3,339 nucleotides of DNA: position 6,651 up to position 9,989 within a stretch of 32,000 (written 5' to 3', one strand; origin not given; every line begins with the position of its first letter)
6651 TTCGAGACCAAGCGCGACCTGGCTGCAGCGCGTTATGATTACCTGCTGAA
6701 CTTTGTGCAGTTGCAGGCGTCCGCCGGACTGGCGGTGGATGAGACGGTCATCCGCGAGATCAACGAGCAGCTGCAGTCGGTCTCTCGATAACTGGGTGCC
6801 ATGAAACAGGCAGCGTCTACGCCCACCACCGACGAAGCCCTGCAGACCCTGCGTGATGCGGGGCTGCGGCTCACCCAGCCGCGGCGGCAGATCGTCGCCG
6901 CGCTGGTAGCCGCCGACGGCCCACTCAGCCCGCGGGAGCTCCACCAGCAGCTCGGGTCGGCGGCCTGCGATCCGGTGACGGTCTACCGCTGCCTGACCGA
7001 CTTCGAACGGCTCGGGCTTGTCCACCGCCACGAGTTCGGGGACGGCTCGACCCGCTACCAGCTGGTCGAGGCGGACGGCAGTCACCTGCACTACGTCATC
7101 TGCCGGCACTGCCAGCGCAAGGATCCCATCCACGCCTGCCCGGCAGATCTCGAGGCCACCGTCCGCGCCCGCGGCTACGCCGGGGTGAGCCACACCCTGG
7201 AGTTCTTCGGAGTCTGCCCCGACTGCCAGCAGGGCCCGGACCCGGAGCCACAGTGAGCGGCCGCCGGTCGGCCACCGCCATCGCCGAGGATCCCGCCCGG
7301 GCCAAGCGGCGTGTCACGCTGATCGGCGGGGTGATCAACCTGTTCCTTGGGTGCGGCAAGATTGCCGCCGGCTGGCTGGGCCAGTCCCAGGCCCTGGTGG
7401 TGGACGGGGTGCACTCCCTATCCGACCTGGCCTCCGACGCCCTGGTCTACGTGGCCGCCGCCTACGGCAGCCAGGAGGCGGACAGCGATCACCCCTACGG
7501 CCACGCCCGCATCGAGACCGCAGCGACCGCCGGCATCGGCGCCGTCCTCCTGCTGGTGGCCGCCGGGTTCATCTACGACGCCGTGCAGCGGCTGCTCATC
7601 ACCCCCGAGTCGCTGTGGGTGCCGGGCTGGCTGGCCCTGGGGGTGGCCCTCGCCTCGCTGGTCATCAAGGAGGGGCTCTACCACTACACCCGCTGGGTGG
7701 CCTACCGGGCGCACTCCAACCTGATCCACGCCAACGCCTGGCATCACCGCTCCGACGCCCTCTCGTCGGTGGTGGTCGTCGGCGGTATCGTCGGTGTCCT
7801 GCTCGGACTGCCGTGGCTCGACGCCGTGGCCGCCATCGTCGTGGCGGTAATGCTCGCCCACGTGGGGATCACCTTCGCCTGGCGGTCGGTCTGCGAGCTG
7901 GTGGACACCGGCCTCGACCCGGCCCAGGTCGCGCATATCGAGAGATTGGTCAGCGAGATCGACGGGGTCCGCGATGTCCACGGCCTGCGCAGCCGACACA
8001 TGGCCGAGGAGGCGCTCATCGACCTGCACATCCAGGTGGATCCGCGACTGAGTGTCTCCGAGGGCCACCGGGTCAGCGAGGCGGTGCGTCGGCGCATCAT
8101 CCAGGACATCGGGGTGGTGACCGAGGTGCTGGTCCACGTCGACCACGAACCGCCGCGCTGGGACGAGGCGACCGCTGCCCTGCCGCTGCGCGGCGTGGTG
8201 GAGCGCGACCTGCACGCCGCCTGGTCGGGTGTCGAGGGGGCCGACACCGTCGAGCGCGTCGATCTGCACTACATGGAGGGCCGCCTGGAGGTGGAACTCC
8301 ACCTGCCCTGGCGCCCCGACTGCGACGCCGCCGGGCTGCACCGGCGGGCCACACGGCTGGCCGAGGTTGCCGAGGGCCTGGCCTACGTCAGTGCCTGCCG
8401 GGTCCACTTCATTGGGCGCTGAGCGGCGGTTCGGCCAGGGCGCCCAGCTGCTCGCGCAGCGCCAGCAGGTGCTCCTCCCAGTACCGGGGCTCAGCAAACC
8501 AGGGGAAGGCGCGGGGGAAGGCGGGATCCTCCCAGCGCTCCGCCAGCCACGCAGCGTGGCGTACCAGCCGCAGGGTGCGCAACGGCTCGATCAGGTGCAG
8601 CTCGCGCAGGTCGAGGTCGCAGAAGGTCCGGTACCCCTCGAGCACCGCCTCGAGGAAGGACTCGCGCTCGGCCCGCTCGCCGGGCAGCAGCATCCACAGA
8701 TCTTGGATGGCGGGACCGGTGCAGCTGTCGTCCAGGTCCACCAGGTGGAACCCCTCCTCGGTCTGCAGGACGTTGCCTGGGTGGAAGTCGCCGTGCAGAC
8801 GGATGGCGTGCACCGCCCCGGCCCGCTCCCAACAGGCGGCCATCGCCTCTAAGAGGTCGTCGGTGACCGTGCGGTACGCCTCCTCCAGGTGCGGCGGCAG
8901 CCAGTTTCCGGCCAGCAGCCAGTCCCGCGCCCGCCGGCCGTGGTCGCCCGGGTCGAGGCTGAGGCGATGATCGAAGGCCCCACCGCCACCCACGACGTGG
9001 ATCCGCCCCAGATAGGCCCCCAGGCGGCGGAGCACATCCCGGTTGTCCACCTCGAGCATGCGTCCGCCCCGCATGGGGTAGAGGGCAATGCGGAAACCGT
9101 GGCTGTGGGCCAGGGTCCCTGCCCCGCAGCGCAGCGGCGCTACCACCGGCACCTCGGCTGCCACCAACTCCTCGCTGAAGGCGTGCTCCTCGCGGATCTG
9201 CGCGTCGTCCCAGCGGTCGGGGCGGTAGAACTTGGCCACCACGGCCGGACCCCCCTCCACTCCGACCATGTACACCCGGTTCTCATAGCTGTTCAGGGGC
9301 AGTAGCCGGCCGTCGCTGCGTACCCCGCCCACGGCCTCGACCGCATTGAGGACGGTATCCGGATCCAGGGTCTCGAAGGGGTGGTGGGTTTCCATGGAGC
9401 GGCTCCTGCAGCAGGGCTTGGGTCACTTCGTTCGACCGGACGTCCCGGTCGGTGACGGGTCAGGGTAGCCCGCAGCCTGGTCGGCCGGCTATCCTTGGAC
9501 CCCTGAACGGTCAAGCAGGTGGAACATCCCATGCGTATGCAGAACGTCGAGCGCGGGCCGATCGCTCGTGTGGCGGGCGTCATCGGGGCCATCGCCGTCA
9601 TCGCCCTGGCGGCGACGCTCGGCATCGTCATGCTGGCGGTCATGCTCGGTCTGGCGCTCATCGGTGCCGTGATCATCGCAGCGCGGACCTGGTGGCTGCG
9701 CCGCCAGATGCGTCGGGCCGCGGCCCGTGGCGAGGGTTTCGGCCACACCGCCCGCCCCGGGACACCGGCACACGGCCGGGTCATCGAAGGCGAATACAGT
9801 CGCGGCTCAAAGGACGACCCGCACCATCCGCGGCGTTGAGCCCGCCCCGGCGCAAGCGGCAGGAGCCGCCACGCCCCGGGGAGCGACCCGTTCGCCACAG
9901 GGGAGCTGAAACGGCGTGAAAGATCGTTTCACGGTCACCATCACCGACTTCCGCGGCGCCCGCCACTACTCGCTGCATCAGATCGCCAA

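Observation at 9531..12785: An M23 endopeptidase-bactofilin pair joined in one co-directional unit to a chromosomal ParM-like actin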

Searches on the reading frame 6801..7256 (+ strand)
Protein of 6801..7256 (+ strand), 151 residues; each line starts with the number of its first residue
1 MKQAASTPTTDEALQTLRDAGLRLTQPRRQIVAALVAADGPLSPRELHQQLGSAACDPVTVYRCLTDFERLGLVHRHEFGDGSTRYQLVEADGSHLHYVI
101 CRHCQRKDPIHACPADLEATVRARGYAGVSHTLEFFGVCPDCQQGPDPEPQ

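Call 3: search_protein_families(library=pfam, proteins=[window:6801-7256:+], max_evalue=0.01)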
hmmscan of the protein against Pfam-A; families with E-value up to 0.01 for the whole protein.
window:6801-7256:+ (151 aa): 4 families
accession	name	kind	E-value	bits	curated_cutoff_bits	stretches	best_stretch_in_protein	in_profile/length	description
PF01475.25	FUR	-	3.1e-17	63.3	23.1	1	20-135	2-120/121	Ferric uptake regulator family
PF25213.1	HVO_A0261_N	-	0.0001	22.5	35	1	27-78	12-58/86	HVO_A0261 N-terminal domain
PF09339.16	HTH_IclR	-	0.0006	20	22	1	31-76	8-50/52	IclR helix-turn-helix domain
PF12840.13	HTH_20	-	0.0061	16.9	27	0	28-76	6-50/51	Helix-turn-helix domain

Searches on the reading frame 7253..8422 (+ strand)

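Call 3: search_protein_families(library=pfam, proteins=[window:7253-8422:+], max_evalue=0.01)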
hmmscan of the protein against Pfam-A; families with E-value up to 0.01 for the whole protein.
window:7253-8422:+ (389 aa): 2 families
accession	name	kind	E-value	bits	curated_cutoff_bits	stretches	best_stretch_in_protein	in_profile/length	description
PF01545.26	Cation_efflux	-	5e-41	141.1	26.6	1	24-216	3-197/198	Cation efflux family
PF16916.11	ZT_dimer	-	4.4e-19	68.7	26.7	1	222-298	2-77/78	Dimerisation domain of Zinc Transporter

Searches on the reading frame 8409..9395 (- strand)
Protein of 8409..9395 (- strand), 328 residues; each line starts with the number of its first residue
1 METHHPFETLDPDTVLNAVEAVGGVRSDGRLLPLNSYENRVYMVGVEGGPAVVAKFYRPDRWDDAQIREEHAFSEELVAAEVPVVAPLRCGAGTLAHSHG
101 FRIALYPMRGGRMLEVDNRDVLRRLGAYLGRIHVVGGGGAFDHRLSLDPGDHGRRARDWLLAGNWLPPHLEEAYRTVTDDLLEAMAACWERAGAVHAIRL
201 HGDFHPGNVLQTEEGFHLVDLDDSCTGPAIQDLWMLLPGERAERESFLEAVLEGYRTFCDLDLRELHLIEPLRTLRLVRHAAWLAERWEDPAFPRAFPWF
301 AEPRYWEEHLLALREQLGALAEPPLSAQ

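Call 3: search_protein_families(library=pfam, proteins=[window:8409-9395:-], max_evalue=0.01)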
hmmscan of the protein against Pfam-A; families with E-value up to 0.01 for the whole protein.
window:8409-9395:- (328 aa): 1 family
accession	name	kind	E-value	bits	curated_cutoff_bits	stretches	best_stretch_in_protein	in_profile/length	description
PF01636.29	APH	-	3.7e-33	115.7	23.2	1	33-258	4-231/239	Phosphotransferase enzyme family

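Call 4: search_protein_families(library=ncbifam, proteins=[window:8409-9395:-], max_evalue=0.01)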
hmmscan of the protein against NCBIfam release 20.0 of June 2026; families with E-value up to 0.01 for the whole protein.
window:8409-9395:- (328 aa): 3 families
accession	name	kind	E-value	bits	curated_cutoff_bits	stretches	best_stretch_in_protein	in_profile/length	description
NF008738.0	PRK11768.1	equivalog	1.3e-134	448.7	194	1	2-327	4-326/327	serine/threonine protein kinase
TIGR02457.1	TreS_Cterm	hypoth_equivalog_domain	0.00023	20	375.05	1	179-222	362-405/529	putative maltokinase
NF041273.1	GlcN_kinase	equivalog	0.0034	16.7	550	1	190-225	247-282/391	glucosamine kinase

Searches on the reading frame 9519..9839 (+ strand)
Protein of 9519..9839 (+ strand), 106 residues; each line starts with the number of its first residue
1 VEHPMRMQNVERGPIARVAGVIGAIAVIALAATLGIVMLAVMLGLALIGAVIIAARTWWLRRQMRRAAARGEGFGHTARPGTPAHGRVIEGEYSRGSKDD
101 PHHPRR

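Call 3: search_protein_families(library=pfam, proteins=[window:9519-9839:+], max_evalue=0.01)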
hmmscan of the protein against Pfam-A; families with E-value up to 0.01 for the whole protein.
window:9519-9839:+ (106 aa): 0 families

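Call 4: search_protein_families(library=ncbifam, proteins=[window:9519-9839:+], max_evalue=0.01)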
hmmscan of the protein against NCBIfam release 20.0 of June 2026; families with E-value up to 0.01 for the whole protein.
window:9519-9839:+ (106 aa): 1 family
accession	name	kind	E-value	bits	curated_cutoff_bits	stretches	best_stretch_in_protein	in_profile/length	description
NF008493.0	PRK11404.1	equivalog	0.0041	15.8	806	1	15-68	422-476/483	PTS fructose-like transporter subunit IIBC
